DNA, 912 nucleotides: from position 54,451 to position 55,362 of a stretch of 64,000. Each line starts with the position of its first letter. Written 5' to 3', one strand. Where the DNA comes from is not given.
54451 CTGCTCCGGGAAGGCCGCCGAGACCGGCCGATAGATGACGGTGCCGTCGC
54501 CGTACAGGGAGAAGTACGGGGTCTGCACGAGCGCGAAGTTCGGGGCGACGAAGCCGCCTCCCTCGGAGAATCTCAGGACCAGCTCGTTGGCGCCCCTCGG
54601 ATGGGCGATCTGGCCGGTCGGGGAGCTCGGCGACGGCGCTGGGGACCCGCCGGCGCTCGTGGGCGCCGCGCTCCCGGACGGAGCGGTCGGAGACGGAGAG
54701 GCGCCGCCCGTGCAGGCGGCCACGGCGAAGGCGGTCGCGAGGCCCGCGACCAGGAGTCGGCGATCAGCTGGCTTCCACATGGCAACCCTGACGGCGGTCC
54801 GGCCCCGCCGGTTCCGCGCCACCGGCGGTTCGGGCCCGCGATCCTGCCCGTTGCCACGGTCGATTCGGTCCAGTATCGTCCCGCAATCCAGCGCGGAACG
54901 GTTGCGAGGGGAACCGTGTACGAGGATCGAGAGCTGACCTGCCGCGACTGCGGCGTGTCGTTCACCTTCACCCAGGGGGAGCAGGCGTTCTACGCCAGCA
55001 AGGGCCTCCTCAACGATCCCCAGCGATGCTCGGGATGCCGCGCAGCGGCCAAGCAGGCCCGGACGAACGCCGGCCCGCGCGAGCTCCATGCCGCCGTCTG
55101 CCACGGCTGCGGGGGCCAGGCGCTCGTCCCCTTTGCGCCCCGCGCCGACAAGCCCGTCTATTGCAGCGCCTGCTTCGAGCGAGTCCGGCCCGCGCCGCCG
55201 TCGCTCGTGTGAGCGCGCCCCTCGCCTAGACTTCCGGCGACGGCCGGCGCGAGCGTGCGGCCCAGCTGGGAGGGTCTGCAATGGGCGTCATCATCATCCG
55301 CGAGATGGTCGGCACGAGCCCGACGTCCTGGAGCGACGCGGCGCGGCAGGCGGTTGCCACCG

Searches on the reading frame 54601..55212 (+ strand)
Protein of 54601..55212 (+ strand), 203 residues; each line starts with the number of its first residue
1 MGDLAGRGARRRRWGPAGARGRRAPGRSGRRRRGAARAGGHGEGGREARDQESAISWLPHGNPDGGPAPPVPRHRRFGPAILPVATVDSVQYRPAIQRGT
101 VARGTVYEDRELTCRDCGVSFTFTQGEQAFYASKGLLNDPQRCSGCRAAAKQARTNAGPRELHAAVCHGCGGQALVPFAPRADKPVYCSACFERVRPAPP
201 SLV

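Call 26: search_protein_families(library=pfam, proteins=[window:54601-55212:+], max_evalue=0.001)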
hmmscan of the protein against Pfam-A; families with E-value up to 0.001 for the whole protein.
window:54601-55212:+ (203 aa): 2 families
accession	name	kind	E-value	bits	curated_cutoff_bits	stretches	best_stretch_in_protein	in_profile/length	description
PF13451.12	zf_Tbcl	-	1.2e-19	70.4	24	1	108-154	1-47/48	Probable treble clef domain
PF23477.1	zf_Tbcl_2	-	2.6e-15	56.3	27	1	160-194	1-35/37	Probable treble clef zinc finger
